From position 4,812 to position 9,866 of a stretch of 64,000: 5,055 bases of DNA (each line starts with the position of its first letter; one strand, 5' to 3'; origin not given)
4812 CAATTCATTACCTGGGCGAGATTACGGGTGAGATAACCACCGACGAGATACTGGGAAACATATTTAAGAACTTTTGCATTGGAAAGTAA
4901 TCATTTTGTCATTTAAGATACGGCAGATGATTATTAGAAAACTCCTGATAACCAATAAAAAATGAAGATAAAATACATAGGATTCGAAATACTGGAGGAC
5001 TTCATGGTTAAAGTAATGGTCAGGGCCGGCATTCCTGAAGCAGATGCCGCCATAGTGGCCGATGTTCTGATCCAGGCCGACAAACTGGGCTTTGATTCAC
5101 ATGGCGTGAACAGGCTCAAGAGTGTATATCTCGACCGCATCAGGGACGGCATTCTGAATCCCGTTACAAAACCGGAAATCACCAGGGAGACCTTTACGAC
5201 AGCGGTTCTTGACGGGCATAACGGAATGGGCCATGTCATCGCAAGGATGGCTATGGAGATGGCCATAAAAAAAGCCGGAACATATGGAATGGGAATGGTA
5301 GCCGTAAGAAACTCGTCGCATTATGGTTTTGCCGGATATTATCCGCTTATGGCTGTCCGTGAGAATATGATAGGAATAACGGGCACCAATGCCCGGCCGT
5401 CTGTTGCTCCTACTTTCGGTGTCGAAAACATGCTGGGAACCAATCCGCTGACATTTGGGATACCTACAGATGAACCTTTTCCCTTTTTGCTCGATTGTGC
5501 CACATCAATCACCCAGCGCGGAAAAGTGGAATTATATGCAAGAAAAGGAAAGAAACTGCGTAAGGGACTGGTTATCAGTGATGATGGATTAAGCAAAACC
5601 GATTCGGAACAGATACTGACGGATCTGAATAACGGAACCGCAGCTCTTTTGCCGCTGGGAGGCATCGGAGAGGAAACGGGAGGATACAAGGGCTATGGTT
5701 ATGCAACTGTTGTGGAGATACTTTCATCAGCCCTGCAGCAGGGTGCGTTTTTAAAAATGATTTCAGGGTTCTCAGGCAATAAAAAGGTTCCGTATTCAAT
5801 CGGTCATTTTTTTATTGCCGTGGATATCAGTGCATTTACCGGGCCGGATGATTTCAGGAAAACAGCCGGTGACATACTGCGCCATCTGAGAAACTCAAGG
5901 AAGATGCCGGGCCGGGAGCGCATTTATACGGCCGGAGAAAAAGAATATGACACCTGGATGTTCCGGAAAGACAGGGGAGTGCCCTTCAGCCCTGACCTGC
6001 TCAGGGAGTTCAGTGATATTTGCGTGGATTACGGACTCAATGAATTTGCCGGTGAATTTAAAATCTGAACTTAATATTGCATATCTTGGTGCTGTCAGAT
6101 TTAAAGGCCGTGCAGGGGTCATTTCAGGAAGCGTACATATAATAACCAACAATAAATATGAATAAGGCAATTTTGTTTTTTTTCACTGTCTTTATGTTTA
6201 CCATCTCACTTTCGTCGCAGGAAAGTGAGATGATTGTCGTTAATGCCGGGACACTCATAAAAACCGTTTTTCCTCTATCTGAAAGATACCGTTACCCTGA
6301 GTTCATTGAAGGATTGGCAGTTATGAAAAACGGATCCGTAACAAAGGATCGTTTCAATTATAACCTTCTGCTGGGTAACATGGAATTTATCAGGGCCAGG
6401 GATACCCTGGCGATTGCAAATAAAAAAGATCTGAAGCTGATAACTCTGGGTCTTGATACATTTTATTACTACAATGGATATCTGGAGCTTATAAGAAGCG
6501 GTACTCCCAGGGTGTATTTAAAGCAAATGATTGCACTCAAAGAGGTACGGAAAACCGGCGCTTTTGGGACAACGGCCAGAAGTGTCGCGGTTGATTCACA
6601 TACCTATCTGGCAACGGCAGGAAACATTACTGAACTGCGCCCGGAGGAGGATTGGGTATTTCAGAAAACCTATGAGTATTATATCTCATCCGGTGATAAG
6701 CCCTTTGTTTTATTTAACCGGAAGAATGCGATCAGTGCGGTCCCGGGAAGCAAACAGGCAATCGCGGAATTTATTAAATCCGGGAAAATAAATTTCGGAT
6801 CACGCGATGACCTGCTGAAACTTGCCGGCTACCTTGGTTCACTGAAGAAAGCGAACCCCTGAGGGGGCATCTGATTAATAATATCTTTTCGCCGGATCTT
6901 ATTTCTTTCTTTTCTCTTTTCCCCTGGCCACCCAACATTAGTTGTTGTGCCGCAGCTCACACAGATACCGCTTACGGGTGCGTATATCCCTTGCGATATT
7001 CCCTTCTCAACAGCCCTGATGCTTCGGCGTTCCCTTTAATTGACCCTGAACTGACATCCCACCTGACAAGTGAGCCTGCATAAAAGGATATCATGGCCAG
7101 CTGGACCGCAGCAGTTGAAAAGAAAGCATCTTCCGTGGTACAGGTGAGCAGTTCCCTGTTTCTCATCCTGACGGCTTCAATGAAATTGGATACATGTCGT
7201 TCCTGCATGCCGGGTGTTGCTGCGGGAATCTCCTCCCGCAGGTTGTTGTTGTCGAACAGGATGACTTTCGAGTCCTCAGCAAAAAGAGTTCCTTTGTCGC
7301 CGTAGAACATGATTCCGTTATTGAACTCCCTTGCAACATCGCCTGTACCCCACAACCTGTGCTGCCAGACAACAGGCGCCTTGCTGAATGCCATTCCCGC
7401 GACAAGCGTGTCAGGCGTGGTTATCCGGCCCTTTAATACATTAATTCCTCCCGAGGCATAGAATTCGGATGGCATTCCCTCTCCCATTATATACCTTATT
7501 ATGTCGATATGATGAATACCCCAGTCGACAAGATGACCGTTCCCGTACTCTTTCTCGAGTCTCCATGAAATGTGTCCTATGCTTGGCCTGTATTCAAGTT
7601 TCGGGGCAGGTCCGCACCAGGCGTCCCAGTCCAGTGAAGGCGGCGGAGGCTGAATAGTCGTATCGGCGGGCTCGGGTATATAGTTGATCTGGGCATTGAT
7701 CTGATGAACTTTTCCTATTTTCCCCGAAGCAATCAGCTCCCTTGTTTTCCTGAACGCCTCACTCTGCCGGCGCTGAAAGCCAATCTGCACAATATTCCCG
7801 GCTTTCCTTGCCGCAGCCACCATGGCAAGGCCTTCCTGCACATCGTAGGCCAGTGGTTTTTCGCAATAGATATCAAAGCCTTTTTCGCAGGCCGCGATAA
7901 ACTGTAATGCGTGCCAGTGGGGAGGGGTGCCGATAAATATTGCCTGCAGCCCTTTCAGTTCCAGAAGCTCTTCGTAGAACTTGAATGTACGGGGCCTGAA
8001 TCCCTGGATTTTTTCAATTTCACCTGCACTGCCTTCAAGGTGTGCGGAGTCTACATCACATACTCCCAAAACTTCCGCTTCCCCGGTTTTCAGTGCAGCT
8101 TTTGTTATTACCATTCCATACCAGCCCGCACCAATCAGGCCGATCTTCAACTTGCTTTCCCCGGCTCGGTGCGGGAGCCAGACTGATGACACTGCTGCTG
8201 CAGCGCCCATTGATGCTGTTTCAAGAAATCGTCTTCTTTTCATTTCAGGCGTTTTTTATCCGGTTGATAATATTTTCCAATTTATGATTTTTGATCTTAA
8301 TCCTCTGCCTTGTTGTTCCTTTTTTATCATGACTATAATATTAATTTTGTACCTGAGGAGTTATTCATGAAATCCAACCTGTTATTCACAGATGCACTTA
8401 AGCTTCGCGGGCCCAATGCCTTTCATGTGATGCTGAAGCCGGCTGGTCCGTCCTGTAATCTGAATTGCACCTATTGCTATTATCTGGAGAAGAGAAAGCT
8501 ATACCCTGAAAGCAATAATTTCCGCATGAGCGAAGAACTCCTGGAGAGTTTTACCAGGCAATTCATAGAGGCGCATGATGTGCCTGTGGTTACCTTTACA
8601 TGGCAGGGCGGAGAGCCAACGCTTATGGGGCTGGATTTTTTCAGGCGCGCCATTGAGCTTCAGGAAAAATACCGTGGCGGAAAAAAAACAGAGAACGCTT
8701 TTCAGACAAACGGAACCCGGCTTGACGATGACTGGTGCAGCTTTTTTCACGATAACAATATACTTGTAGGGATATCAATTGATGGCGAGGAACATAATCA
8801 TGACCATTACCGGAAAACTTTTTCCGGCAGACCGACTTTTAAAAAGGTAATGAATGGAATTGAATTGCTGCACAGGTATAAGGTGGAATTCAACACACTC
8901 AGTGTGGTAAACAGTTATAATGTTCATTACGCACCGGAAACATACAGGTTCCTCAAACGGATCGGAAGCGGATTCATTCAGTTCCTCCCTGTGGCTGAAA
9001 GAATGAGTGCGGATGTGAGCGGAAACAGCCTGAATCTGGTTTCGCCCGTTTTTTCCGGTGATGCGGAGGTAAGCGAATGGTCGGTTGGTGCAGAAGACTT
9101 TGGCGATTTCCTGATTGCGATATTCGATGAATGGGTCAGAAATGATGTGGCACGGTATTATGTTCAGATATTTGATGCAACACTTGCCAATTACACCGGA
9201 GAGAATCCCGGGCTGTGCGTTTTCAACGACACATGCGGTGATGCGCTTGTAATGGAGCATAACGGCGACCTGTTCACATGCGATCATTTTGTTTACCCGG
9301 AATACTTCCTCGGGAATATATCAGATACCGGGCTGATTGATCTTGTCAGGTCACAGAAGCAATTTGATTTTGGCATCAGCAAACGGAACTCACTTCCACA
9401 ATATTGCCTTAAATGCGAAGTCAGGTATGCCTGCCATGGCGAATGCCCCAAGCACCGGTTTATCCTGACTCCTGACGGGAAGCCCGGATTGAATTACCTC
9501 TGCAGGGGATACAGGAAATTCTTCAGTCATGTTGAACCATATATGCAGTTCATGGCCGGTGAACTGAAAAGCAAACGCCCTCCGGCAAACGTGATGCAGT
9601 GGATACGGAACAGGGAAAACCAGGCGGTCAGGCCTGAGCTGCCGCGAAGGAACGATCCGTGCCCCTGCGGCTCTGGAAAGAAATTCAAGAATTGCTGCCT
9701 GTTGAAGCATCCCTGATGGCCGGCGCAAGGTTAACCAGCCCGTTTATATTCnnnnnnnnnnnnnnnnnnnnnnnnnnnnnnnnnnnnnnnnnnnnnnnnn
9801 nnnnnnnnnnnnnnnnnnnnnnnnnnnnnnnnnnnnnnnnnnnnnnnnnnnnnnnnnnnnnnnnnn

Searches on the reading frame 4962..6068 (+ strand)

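Call 4: search_protein_families(library=pfam, proteins=[window:4962-6068:+])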
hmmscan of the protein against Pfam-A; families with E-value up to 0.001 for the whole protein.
window:4962-6068:+ (368 aa): 1 family
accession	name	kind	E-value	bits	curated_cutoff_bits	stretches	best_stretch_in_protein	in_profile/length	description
PF02615.19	Ldh_2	-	6.1e-118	394.2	38.8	1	8-349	3-331/333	Malate/L-lactate dehydrogenase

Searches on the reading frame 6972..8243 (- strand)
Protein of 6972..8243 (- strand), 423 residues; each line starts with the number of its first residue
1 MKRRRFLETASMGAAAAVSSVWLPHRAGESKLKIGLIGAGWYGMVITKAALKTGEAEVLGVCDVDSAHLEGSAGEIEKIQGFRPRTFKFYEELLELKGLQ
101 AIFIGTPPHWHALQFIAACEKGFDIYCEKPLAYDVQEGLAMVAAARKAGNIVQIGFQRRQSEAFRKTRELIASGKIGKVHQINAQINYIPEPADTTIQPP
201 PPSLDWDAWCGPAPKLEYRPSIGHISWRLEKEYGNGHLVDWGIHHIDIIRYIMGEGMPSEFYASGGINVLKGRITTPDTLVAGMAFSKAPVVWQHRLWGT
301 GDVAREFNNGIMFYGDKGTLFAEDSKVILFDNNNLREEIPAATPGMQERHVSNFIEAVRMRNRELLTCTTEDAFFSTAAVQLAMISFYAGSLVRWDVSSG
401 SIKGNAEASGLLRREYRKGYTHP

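Call 4: search_protein_families(library=pfam, proteins=[window:6972-8243:-])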
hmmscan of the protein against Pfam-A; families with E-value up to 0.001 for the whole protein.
window:6972-8243:- (423 aa): 4 families
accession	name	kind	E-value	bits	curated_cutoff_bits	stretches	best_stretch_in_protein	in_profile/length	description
PF01408.29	GFO_IDH_MocA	-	7.5e-17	62.6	24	1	32-156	1-120/120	Oxidoreductase family, NAD-binding Rossmann fold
PF22725.1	GFO_IDH_MocA_C3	-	1.9e-15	57.4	27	1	164-320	1-123/124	GFO/IDH/MocA C-terminal domain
PF19051.5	GFO_IDH_MocA_C2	-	4.8e-15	56.2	23.3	1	196-255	44-103/254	Oxidoreductase family, C-terminal alpha/beta domain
PF02894.22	GFO_IDH_MocA_C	-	1.2e-12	48.6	22.9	1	168-386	1-209/218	Oxidoreductase family, C-terminal alpha/beta domain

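Call 50: search_solved_structures(query=window:6972-8243:-, max_evalue=0.00001)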
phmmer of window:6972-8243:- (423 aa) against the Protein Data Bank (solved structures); distinct sequences matched with E-value up to 0.00001: 56.
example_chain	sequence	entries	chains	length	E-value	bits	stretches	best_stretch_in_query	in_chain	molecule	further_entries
8tdf_A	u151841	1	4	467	3.2e-18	69.2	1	25-263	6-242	Dehydrogenase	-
9m37_A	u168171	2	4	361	1.1e-17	67.4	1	32-183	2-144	P581a DgpA2 and isoorientin complex structure | Gfo/Idh/MocA family protein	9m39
3ezy_A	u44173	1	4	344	1.9e-17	66.6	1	32-185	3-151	Dehydrogenase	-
8tdh_A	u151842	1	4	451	2.1e-17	66.5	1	35-263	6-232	Predicted dehydrogenases and related proteins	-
4h3v_A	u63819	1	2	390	5.5e-17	65.1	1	86-186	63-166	Oxidoreductase domain protein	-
1zh8_A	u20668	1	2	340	7e-17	64.7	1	30-184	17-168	oxidoreductase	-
7xr9_A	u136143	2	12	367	1.2e-15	60.7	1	28-181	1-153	DgpA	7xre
3cea_A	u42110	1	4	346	1.2e-15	60.6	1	32-181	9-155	Myo-inositol 2-dehydrogenase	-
2glx_A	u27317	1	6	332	4e-15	58.9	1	35-179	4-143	1,5-anhydro-D-fructose reductase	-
4n54_A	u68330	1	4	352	1.2e-14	57.4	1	25-183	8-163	Inositol dehydrogenase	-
4fb5_A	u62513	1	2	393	2.4e-14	56.4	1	31-186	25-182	Probable oxidoreductase protein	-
6a3f_A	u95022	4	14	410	2.5e-14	56.4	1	22-181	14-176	Putative dehydrogenase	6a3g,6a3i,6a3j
4mkx_A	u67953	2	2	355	9.1e-14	54.5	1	29-183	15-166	Inositol dehydrogenase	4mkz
3ec7_A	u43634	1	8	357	9.2e-14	54.5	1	31-184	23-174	Putative Dehydrogenase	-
4koa_A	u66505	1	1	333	1.2e-13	54.1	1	33-179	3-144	1,5-anhydro-D-fructose reductase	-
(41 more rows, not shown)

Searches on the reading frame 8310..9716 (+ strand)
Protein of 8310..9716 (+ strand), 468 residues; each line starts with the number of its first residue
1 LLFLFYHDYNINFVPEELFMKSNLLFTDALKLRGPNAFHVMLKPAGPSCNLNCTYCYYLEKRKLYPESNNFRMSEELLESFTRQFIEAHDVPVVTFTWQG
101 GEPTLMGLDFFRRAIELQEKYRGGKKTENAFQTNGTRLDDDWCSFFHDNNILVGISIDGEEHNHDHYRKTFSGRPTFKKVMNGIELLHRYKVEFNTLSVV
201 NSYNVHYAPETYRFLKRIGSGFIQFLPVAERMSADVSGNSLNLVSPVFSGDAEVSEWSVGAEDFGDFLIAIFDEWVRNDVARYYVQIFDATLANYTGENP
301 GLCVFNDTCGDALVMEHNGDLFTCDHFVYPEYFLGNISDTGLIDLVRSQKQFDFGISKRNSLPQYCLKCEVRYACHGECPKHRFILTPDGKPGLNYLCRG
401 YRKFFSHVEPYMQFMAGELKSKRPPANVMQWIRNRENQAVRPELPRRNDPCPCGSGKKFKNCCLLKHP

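Call 4: search_protein_families(library=pfam, proteins=[window:8310-9716:+])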
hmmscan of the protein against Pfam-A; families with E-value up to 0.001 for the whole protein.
window:8310-9716:+ (468 aa): 3 families
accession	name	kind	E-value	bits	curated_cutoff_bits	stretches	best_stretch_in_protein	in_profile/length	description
PF04055.27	Radical_SAM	-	1.9e-20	74.2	29.5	1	46-215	4-166/166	Radical SAM superfamily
PF02810.21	SEC-C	-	7.2e-10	39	20.4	1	447-464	1-18/19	SEC-C motif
PF13186.11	SPASM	-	4.5e-07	30.5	21.5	1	311-370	6-67/67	Iron-sulfur cluster-binding domain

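Call 6: search_protein_families(library=ncbifam, proteins=[window:8310-9716:+])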
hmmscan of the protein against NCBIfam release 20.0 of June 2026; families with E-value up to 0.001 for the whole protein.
window:8310-9716:+ (468 aa): 63 families (the best 25 are shown)
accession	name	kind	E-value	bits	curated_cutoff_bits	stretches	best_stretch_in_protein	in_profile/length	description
NF010308.0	PRK13745.1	equivalog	5.8e-165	549.2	484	1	38-437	13-410/412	anaerobic sulfatase-maturation protein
TIGR03942.1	sulfatase_rSAM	equivalog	5.9e-147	489.5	349.45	1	39-416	1-361/363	anaerobic sulfatase maturase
NF010321.0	PRK13758.1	equivalog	7.3e-70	236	441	1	39-418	5-368/370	anaerobic sulfatase-maturase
NF041298.1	rSAM_mat_DynA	equivalog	5.8e-60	203.1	450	1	41-411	4-352/356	dynobactin maturation radical SAM/SPASM protein DynA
NF041300.1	rSAM_mat_DarW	exception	5e-42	144.2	650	1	31-409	33-395/415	radical SAM/SPASM peptide maturase DarW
NF038005.1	rSAM_mat_DarE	equivalog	1.3e-39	136.1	650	1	40-408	76-428/432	darobactin maturation radical SAM/SPASM protein DarE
NF041718.1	rSAM_phane_AMC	equivalog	1.2e-37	129.7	425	1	39-234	7-193/362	cyclophane-forming radical SAM peptide maturase AmcB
TIGR04261.1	rSAM_GlyRichRpt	subfamily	7.5e-35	120.6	310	1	47-216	5-174/363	cyclophane-forming radical SAM/SPASM peptide maturase GrrM/OscB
NF041707.1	rSAM_YhhB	equivalog_domain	5.7e-34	117.6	445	1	48-385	11-339/369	cyclophane-forming radical SAM/SPASM peptide maturase YhhB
TIGR04083.1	rSAM_pep_methan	hypoth_equivalog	6.3e-34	117.5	300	1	39-412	1-343/376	TIGR04083 family peptide-modifying radical SAM enzyme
TIGR04269.1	SAM_SPASM_FxsB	subfamily_domain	1.5e-30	106.5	370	1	48-386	11-340/363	FxsB family cyclophane-forming radical SAM/SPASM peptide maturase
NF047865.1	rSAM_PapB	equivalog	7.7e-30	104.2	340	2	48-235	12-195/330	PapB family radical SAM/SPASM ranthipeptide maturase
TIGR04496.1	rSAM_XyeB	equivalog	7.1e-29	100.7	450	1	47-189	12-158/385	cyclophane-forming radical SAM/SPASM peptide maturase XyeB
TIGR04163.1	rSAM_cobopep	equivalog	1.3e-24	86.8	375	1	40-216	66-236/428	peptide-modifying radical SAM enzyme CbpB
TIGR03906.1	quino_hemo_SAM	equivalog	2.1e-23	82.7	453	1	48-233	103-289/467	quinohemoprotein amine dehydrogenase maturation protein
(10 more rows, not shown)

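Call 69: find_homologous_proteins(query=window:8310-9716:+, max_evalue=1e-30)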
Query window:8310-9716:+ (468 aa): 8000 proteins with E <= 1e-30 among 8000 candidates; the best 120 are listed.
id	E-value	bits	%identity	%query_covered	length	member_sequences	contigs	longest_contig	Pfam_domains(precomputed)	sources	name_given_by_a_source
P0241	9.3e-292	986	88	99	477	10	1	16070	PF13186.12,PF04055.28,PF02810.22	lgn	-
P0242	1.3e-273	926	85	96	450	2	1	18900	PF13186.12,PF04055.28,PF02810.22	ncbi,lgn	-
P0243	9.7e-260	881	79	96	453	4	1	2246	PF13186.12,PF04055.28,PF02810.22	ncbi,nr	ncbi:MAG: anaerobic sulfatase-maturation protein [Bacteroidia bacterium]|nr:anaerobic sulfatase-matu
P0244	1.3e-259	880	80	96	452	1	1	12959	PF13186.12,PF04055.28,PF02810.22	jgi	jgi:uncharacterized protein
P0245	9.5e-259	877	79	96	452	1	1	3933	PF13186.12,PF04055.28,PF02810.22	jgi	jgi:uncharacterized protein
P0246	1.6e-258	877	84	91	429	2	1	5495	PF13186.12,PF04055.28,PF02810.22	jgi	-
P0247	2.0e-258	876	79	96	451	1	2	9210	PF13186.12,PF04055.28,PF02810.22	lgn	-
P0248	1.2e-257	874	79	96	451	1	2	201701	PF13186.12,PF04055.28,PF02810.22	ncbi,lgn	-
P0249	5.6e-257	871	80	95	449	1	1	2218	PF13186.12,PF04055.28,PF02810.22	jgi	jgi:uncharacterized protein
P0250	1.0e-256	871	79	95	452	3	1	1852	PF13186.12,PF04055.28,PF02810.22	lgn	-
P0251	1.3e-256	870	79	96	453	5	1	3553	PF13186.12,PF04055.28,PF02810.22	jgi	jgi:uncharacterized protein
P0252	2.1e-256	870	79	95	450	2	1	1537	PF13186.12,PF04055.28,PF02810.22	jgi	jgi:uncharacterized protein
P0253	2.5e-256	869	79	95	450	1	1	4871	PF13186.12,PF04055.28,PF02810.22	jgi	jgi:uncharacterized protein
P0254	5.0e-256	868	79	96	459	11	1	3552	PF13186.12,PF04055.28,PF02810.22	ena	-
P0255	5.1e-256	868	79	95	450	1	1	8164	PF13186.12,PF04055.28,PF02810.22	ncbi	-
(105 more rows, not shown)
